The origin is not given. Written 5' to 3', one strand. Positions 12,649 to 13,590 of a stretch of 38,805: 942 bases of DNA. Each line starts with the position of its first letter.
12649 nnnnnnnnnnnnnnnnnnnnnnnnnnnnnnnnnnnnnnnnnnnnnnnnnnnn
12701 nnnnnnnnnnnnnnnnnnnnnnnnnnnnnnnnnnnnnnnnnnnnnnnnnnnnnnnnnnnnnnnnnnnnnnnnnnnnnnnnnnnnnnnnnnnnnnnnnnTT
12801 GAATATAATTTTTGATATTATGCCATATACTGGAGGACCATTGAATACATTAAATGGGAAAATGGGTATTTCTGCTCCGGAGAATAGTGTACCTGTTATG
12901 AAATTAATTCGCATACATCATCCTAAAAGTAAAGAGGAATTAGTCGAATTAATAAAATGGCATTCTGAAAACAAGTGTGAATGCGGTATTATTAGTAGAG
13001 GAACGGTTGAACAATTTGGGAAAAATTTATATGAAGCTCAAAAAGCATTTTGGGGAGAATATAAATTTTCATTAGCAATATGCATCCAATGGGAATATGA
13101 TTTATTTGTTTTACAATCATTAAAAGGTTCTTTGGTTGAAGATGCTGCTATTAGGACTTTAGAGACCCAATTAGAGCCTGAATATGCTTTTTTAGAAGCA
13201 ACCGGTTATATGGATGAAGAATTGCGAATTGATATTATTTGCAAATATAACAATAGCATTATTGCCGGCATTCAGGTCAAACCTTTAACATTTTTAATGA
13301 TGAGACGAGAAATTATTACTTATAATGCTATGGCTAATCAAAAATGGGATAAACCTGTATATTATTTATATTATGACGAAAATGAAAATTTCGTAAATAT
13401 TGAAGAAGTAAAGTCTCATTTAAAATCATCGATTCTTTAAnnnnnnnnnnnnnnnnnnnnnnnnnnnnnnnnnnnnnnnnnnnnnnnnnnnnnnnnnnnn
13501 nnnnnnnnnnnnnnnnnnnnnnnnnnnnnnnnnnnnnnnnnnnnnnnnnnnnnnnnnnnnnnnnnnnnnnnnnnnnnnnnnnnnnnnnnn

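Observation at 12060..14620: Type II restriction-modification island inserted between prohead protease and major capsid genes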

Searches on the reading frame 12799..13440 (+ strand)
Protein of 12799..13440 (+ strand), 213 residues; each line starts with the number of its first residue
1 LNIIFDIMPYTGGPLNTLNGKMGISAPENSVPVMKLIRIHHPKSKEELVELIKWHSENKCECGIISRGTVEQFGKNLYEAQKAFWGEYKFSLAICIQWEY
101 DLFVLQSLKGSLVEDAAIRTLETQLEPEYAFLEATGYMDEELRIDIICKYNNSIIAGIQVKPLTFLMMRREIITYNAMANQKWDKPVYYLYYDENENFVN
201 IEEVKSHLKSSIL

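Call 4: search_protein_families(library=pfam, proteins=[window:12799-13440:+], max_evalue=0.01)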
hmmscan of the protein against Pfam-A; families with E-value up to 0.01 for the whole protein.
window:12799-13440:+ (213 aa): 1 family
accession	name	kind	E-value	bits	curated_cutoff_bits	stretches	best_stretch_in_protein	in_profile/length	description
PF09568.16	RE_MjaI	-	0.00011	22.5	22.7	1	24-174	13-146/164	MjaI restriction endonuclease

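Call 12: search_protein_families(library=ncbifam, proteins=[window:12799-13440:+], max_evalue=0.01)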
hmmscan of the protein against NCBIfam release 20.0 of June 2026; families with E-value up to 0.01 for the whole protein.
window:12799-13440:+ (213 aa): 0 families

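Call 13: search_protein_families(library=padloc, proteins=[window:12799-13440:+], max_evalue=0.01)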
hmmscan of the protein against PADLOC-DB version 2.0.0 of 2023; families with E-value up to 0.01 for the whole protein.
window:12799-13440:+ (213 aa): 1 family
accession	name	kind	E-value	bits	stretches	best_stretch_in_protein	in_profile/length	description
PDLC03450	REase_II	-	0.0041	14.8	1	34-164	1-138/197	Type II restriction enzyme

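Call 18: search_solved_structures(query=window:12799-13440:+, max_evalue=1)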
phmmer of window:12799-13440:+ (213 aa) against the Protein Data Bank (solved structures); distinct sequences matched with E-value up to 1: 1.
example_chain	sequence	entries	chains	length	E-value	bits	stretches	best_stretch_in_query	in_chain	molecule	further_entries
4j6o_A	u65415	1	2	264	0.6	13.1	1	68-138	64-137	Metallophosphoesterase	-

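Call 20: find_homologous_proteins(query=window:12799-13440:+, max_evalue=0.001)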
Query window:12799-13440:+ (213 aa): 451 proteins with E <= 0.001 among 508 candidates; the best 120 are listed.
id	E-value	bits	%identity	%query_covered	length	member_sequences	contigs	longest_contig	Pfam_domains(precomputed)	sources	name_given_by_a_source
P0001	1.6e-135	468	100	97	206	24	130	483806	PF09568.18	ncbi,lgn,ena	-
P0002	6.1e-99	348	75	95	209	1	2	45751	PF09568.18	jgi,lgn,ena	jgi:hypothetical protein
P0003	9.0e-91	321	70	92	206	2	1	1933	PF09568.18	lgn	-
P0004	9.4e-90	318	70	92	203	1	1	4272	PF09568.18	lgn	-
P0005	1.9e-89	317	70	92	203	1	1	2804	PF09568.18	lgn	-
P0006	5.0e-89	316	69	96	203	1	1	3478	PF09568.18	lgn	-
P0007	3.1e-88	313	68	95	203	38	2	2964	PF09568.18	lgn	-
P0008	4.0e-88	313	68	95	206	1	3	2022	PF09568.18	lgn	-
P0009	6.6e-88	312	69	94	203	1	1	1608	PF09568.18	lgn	-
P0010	1.0e-87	311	70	95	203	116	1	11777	-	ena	-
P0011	1.3e-87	311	67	95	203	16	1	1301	PF09568.18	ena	-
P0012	1.7e-87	311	68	95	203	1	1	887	PF09568.18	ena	-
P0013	1.8e-87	311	67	95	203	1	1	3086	PF09568.18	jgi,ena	-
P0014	1.8e-87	311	67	95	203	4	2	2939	PF09568.18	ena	-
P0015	2.3e-87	310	69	92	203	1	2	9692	PF09568.18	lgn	-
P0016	2.4e-87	310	70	93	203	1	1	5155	PF09568.18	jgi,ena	-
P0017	2.7e-87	310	68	95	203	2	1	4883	PF09568.18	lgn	-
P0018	4.2e-87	309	69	92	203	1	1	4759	PF09568.18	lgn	-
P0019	5.1e-87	309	69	91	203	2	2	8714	PF09568.18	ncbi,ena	-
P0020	5.7e-87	309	67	95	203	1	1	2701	PF09568.18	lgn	-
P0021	1.1e-86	308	69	95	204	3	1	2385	PF09568.18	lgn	-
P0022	1.3e-86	308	67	94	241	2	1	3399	PF09568.18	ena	-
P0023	1.9e-86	307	66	96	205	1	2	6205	PF09568.18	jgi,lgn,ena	-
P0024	3.1e-86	307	69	92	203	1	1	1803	PF09568.18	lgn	-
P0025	3.1e-86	307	69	92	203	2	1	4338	PF09568.18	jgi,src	-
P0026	6.5e-86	305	69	92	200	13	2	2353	PF09568.18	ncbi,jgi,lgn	jgi:hypothetical protein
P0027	1.7e-85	304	65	94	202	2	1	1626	PF09568.18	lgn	-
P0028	2.1e-85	304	68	92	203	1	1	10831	PF09568.18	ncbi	-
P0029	2.1e-85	304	68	92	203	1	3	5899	PF09568.18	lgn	-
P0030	2.2e-85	304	64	92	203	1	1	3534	PF09568.18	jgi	jgi:hypothetical protein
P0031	2.7e-85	303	69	92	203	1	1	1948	PF09568.18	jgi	jgi:hypothetical protein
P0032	4.2e-85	303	65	95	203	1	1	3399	PF09568.18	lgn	-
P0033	5.4e-85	302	68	92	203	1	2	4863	PF09568.18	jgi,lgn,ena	-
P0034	5.5e-85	302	65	95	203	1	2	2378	PF09568.18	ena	-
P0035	5.6e-85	302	67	95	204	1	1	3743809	PF09568.18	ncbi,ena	-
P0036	6.1e-85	302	66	95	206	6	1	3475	PF09568.18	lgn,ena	-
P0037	1.1e-84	301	68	92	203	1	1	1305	PF09568.18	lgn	-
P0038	1.3e-84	301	65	95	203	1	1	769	PF09568.18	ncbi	-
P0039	1.4e-84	301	68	92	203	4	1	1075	PF09568.18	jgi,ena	-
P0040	1.7e-84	301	69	94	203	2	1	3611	PF09568.18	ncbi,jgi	jgi:hypothetical protein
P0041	2.4e-84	300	67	92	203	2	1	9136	PF09568.18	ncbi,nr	ncbi:MAG: MjaI family restriction endonuclease [Bacteroidales bacterium]|nr:MjaI family restriction 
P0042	2.5e-84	300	63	95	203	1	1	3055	PF09568.18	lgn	-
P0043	3.4e-84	300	66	95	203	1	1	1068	PF09568.18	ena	-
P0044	4.0e-84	300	66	95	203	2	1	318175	PF09568.18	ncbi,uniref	ncbi:hypothetical protein ACFFGT_07620 [Mucilaginibacter angelicae]|uniref:Uncharacterized protein n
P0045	4.9e-84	299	68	92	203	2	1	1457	PF09568.18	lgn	-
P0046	5.1e-84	299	66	95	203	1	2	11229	PF09568.18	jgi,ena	-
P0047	5.4e-84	299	67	95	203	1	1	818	PF09568.18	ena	-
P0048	7.0e-84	299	66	95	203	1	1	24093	PF09568.18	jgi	jgi:hypothetical protein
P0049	7.2e-84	299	66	95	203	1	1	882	PF09568.18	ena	-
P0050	8.2e-84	299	64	95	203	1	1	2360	PF09568.18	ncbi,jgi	jgi:hypothetical protein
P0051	8.6e-84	299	67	92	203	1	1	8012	PF09568.18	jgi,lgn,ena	-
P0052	9.7e-84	298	65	93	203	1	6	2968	PF09568.18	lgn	-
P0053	1.1e-83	298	66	94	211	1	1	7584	PF09568.18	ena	-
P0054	1.7e-83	298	65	95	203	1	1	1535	PF09568.18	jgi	-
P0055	2.2e-83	297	67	92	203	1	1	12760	PF09568.18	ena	-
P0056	2.8e-83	297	68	92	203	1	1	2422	PF09568.18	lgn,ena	-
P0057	3.1e-83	297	63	98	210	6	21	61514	PF09568.18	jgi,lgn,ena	-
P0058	3.5e-83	297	65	95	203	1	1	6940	PF09568.18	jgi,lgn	jgi:hypothetical protein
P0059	5.1e-83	296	66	92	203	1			PF09568.18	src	-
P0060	7.5e-83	295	66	95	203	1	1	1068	PF09568.18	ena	-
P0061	7.7e-83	295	66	95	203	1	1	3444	PF09568.18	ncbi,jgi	jgi:hypothetical protein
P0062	8.1e-83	295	64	92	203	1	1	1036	PF09568.18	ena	-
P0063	9.5e-83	295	68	92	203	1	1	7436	PF09568.18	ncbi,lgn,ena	-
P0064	1.3e-82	295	64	94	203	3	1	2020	PF09568.18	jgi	jgi:hypothetical protein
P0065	1.3e-82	295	64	92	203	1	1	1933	PF09568.18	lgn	-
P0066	1.4e-82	295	65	92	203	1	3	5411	PF09568.18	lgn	-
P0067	2.5e-82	294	65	95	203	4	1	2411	PF09568.18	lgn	-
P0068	2.6e-82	294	66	91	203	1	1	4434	PF09568.18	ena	-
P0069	2.8e-82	294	66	92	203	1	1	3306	PF09568.18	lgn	-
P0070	4.3e-82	293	64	95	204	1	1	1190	PF09568.18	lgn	-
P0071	4.3e-82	293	65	95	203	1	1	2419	PF09568.18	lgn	-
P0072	4.4e-82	293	65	92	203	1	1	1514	PF09568.18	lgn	-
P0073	5.4e-82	293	63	96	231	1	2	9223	PF09568.18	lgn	-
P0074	5.7e-82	293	66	91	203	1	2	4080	PF09568.18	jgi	jgi:hypothetical protein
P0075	6.0e-82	293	62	95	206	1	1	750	PF09568.18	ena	-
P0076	6.4e-82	292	65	94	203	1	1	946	PF09568.18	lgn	-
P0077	8.1e-82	292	66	92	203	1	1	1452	PF09568.18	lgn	-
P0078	1.5e-81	291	66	92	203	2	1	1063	PF09568.18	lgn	-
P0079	1.7e-81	291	65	95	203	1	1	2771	PF09568.18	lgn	-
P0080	2.3e-81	291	64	96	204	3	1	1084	PF09568.18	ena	-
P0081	2.4e-81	291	65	95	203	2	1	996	PF09568.18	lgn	-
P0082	3.0e-81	290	65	94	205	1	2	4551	PF09568.18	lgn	-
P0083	3.1e-81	290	64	92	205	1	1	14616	PF09568.18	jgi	-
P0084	3.7e-81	290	64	94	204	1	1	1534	PF09568.18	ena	-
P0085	4.4e-81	290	66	92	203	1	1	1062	PF09568.18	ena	-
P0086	4.6e-81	290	65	94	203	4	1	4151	PF09568.18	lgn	-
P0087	7.1e-81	289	65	92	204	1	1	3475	PF09568.18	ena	-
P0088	1.5e-80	288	63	96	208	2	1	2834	PF09568.18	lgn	-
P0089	2.0e-80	288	61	97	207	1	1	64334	PF09568.18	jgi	jgi:hypothetical protein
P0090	2.0e-80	288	63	92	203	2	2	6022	PF09568.18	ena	-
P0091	3.2e-80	287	63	96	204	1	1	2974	PF09568.18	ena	-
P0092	4.0e-80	287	64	95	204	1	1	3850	PF09568.18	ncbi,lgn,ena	-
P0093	4.4e-80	286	65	95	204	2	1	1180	PF09568.18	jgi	jgi:hypothetical protein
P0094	6.6e-80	286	63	95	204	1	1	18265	PF09568.18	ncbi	-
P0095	7.3e-80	286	63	95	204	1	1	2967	PF09568.18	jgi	-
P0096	7.9e-80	286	63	95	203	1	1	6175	PF09568.18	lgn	-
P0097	8.0e-80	286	64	95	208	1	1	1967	PF09568.18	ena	-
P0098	8.0e-80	286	64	95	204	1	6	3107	PF09568.18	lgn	-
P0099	9.7e-80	285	63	95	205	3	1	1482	PF09568.18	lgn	-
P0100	1.1e-79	285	66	95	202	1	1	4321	PF09568.18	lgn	-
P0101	1.3e-79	285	63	95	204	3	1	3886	PF09568.18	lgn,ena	-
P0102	1.8e-79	284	65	92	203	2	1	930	PF09568.18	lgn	-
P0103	3.1e-79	284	63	92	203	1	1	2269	PF09568.18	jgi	jgi:hypothetical protein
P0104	3.4e-79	284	62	91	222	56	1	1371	PF09568.18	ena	-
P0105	5.5e-79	283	68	86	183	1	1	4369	PF09568.18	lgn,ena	-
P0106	6.2e-79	283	63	95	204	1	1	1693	PF09568.18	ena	-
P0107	7.5e-79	282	64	92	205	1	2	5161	PF09568.18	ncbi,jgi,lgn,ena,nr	ncbi:MAG TPA: MjaI family restriction endonuclease [Chitinophagaceae bacterium]|nr:MjaI family restr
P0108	8.4e-79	282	63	92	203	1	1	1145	PF09568.18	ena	-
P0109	1.1e-78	282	66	92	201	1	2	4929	PF09568.18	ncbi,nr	ncbi:MAG: MjaI family restriction endonuclease [Bacteroidetes bacterium]|nr:MjaI family restriction 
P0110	1.1e-78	282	65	96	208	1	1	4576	PF09568.18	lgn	-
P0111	1.2e-78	282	62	95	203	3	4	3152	PF09568.18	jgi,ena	-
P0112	1.3e-78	282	64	87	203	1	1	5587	PF09568.18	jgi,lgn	-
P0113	1.6e-78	281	62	95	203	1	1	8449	PF09568.18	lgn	-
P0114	1.7e-78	281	62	95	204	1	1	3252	PF09568.18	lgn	-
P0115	2.1e-78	281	64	95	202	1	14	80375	PF09568.18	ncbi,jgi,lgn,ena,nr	ncbi:MAG TPA: MjaI family restriction endonuclease [Chitinophagales bacterium]|nr:MjaI family restri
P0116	2.1e-78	281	62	95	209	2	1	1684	PF09568.18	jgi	jgi:hypothetical protein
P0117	2.3e-78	281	63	95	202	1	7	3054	PF09568.18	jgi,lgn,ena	-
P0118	2.5e-78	281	62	95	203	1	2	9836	PF09568.18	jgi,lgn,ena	jgi:hypothetical protein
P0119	2.7e-78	281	67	88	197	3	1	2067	PF09568.18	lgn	-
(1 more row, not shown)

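Call 23: find_encoding_contigs(protein=P0001, flank=10000, max_places=8)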
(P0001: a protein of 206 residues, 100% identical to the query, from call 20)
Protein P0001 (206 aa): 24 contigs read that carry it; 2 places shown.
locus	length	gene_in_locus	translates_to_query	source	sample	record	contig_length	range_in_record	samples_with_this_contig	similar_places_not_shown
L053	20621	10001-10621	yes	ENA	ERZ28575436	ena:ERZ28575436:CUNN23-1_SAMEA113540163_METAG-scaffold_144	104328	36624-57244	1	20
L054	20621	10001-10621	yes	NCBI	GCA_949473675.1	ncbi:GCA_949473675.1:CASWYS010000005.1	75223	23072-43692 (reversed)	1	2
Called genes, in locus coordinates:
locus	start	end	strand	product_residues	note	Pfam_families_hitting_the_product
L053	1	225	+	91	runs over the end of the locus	-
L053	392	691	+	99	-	PF14279:HNH_5 (faint), PF01844:HNH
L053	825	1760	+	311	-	PF02899:Phage_int_SAM_1 (weak), PF00589:Phage_integrase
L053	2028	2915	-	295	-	PF02661:Fic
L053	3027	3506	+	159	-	PF05119:Terminase_4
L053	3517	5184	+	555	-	PF03354:TerL_ATPase, PF20441:TerL_nuclease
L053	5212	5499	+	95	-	-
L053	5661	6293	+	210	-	-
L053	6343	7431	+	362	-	PF01381:HTH_3 (faint), PF06114:Peptidase_M78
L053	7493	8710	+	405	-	PF04860:Phage_portal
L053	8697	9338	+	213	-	PF04586:Peptidase_S78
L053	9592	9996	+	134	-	PF09568:RE_MjaI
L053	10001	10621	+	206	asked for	PF09568:RE_MjaI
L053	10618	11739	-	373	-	PF01555:N6_N4_Mtase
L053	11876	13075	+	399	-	PF05065:Phage_capsid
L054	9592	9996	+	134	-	PF09568:RE_MjaI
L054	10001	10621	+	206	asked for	PF09568:RE_MjaI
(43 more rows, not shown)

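Call 25: find_encoding_contigs(protein=P0035, flank=5000, max_places=2)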
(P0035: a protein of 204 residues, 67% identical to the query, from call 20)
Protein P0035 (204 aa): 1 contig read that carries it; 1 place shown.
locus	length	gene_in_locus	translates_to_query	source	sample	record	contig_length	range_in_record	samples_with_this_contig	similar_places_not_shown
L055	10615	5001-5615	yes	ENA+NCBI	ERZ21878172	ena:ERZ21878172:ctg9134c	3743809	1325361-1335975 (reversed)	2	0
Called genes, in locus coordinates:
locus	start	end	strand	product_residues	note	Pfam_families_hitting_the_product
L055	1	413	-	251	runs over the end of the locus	PF02586:SRAP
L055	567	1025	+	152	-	PF00717:Peptidase_S24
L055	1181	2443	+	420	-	PF00817:IMS, PF11799:IMS_C, PF13438:DUF4113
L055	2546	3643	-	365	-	PF04231:Endonuclease_1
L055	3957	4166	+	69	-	PF12844:HTH_19, PF01381:HTH_3, PF13443:HTH_26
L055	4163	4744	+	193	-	PF09568:RE_MjaI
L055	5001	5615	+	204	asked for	PF09568:RE_MjaI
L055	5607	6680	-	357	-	PF01555:N6_N4_Mtase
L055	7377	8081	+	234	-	-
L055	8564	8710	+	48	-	-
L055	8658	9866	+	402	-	PF13306:LRR_5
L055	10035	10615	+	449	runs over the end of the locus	PF03572:Peptidase_S41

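Call 26: find_encoding_contigs(protein=P0044, flank=5000, max_places=2)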
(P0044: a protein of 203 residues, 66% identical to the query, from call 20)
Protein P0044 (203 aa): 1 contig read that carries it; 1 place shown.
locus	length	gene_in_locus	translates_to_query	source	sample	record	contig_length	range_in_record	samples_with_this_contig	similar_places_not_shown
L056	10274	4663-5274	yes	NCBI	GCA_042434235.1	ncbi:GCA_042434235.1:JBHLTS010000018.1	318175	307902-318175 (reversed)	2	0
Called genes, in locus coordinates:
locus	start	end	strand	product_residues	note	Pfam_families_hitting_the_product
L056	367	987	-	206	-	-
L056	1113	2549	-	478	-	PF02812:ELFV_dehydrog_N, PF05088:Bac_GDH_CD (faint), PF00208:ELFV_dehydrog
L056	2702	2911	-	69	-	PF20077:CcmD_alt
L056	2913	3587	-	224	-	PF01578:Cytochrom_C_asm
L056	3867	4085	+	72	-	PF12844:HTH_19, PF01381:HTH_3, PF13443:HTH_26 (weak)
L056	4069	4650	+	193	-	PF09568:RE_MjaI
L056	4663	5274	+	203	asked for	PF09568:RE_MjaI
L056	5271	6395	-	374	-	PF01555:N6_N4_Mtase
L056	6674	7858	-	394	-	PF13620:CarboxypepD_reg, PF13715:CarbopepD_reg_2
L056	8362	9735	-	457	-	PF06537:DHOR, PF00034:Cytochrom_C (faint), PF06537:DHOR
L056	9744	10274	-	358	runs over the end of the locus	PF09375:Peptidase_M75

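Call 27: find_encoding_contigs(protein=P0115, flank=5000, max_places=3)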
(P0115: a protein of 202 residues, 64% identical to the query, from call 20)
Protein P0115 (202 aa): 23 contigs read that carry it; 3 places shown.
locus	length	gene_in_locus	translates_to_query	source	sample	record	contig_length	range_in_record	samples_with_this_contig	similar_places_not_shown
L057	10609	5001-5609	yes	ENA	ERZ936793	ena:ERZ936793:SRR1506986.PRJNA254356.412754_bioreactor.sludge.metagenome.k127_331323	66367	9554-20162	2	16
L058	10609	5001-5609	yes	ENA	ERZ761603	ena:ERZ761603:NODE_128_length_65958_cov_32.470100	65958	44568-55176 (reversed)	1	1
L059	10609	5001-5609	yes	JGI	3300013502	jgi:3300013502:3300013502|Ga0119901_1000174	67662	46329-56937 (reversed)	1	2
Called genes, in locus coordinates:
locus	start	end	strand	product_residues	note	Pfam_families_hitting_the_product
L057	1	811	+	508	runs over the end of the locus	PF04326:SLFN_AlbA_2, PF13749:HATPase_c_4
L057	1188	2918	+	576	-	PF02463:SMC_N (faint), PF13175:AAA_15, PF13476:AAA_23, PF13304:AAA_21, PF11398:DUF2813 (weak), PF20469:OLD-like_TOPRIM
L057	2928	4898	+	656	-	PF00580:UvrD-helicase, PF13086:AAA_11 (faint), PF13245:AAA_19, PF13604:AAA_30 (weak), PF01443:Viral_helicase1 (faint), PF13361:UvrD_C, PF13538:UvrD_C_2 (faint)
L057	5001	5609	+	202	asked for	PF09568:RE_MjaI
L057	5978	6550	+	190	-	PF13328:HD_4, PF01966:HD (weak)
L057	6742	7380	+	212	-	-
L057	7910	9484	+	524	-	-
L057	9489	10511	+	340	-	PF17761:DUF1016_N, PF06250:YhcG_C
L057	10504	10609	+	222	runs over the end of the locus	-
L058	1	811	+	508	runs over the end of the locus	PF04326:SLFN_AlbA_2, PF13749:HATPase_c_4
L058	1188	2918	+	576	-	PF02463:SMC_N (faint), PF13175:AAA_15, PF13476:AAA_23, PF13304:AAA_21, PF11398:DUF2813 (weak), PF20469:OLD-like_TOPRIM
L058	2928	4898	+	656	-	PF00580:UvrD-helicase, PF13086:AAA_11 (faint), PF13245:AAA_19, PF13604:AAA_30 (weak), PF01443:Viral_helicase1 (faint), PF13361:UvrD_C, PF13538:UvrD_C_2 (faint)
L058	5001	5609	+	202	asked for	PF09568:RE_MjaI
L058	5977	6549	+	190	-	PF13328:HD_4, PF01966:HD (weak)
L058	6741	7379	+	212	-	-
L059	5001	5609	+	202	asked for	PF09568:RE_MjaI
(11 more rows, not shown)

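Call 31: find_related_loci(query=window:12820-13440:+, collection=genome_contigs, flank=5000)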
Query window:12820-13440:+ (206 aa) in genome_contigs; peptide patterns used: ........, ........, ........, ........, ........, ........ (x = any residue, [..] = any of these).
62 stretches matched a pattern; 3 encode a relative of the query (tblastn E <= 1e-3); 3 distinct loci.
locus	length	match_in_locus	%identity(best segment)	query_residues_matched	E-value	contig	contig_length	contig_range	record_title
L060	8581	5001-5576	69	1-193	2e-91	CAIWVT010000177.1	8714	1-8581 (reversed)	uncultured bacterium isolate KR_bin-2776 genome assembly, contig: bin-2776:177/679, whole genome shotgun sequence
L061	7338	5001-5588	66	1-197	4e-90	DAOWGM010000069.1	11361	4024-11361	MAG TPA_asm: Bacteroidales bacterium isolate CSMAG_1991 CSMAG_1991_k141_2448127_length_11361_cov_14.7710, whole genome s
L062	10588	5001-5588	70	1-197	8e-97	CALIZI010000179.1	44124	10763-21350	MAG: uncultured Saprospiraceae bacterium isolate R4_Bin_Bin_85_1 genome assembly, contig: c_000003628642, whole genome s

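Call 36: search_protein_families(library=pfam, proteins=[L055:3957-4166:+, L056:3867-4085:+], max_evalue=1)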
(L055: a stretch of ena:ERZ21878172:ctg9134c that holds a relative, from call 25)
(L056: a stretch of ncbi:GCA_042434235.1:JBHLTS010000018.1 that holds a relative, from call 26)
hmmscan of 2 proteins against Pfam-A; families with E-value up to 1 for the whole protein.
L055:3957-4166:+ (69 aa): 8 families
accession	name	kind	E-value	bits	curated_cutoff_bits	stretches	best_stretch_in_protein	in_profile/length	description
PF01381.28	HTH_3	-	1.8e-15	57.2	23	1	11-65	1-55/55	Helix-turn-helix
PF12844.13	HTH_19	-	2.3e-13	50.3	30.2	1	8-68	1-61/64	Helix-turn-helix domain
PF13443.12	HTH_26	-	3e-07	31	22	1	10-67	1-59/63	Cro/C1-type HTH DNA-binding domain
PF13560.12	HTH_31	-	0.00011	22.9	27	1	8-58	3-54/64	Helix-turn-helix domain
PF13413.12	HTH_25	-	0.014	15.6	24.6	1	11-42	2-33/62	Helix-turn-helix domain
PF13744.12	HTH_37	-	0.041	14.1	27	1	1-58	13-71/80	Helix-turn-helix domain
PF01047.28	MarR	-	0.065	13.6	24.6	1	13-37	11-35/59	MarR family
PF24655.1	DUF7645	-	0.2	12.1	27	0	43-63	23-43/62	Domain of unknown function (DUF7645)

L056:3867-4085:+ (72 aa): 6 families
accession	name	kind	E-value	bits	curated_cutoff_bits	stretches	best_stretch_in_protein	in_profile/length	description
PF01381.28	HTH_3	-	2.8e-13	50.1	23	1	11-64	1-54/55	Helix-turn-helix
PF12844.13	HTH_19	-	2.3e-09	37.5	30.2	1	8-65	1-58/64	Helix-turn-helix domain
PF13443.12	HTH_26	-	8.8e-07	29.5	22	1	10-67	1-59/63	Cro/C1-type HTH DNA-binding domain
PF13560.12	HTH_31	-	6e-05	23.7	27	1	8-59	3-55/64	Helix-turn-helix domain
PF13744.12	HTH_37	-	0.017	15.4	27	1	1-43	13-55/80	Helix-turn-helix domain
PF17641.8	ASPRs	-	0.14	12.8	26.3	1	11-45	18-52/118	Ancylostoma-associated secreted protein related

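Call 51: predict_structure(alignment_id=A2)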
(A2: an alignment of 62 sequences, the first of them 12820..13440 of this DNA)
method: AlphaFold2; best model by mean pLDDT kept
length: 206 residues; sequences in the alignment: 62
mean_pLDDT: 83.8   pTM: 0.66
mean pLDDT of the five models: 83.8, 81.4, 81.0, 80.8, 77.5
residues with pLDDT >= 90: 80; 70-90: 93; 50-70: 32; < 50: 1
segments of 3 or more residues with pLDDT < 50: none
pLDDT, mean of each block of 10 residues (from residue 1): 66 69 77 88 93 90 91 90 90 81 81 90 87 78 92 84 67 82 89 94 83
secondary structure, 60 per line:
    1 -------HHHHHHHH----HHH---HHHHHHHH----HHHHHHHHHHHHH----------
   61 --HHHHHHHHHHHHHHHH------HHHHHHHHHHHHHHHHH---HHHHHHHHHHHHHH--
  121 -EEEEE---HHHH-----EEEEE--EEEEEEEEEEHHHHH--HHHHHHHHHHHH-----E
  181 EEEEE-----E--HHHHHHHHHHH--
elements in order: H8-15 H26-33 H38-50 H63-78 H85-101 H105-118 E122-126 H130-133 E139-143 E146-155 H156-160 H163-174 E180-185 H194-204
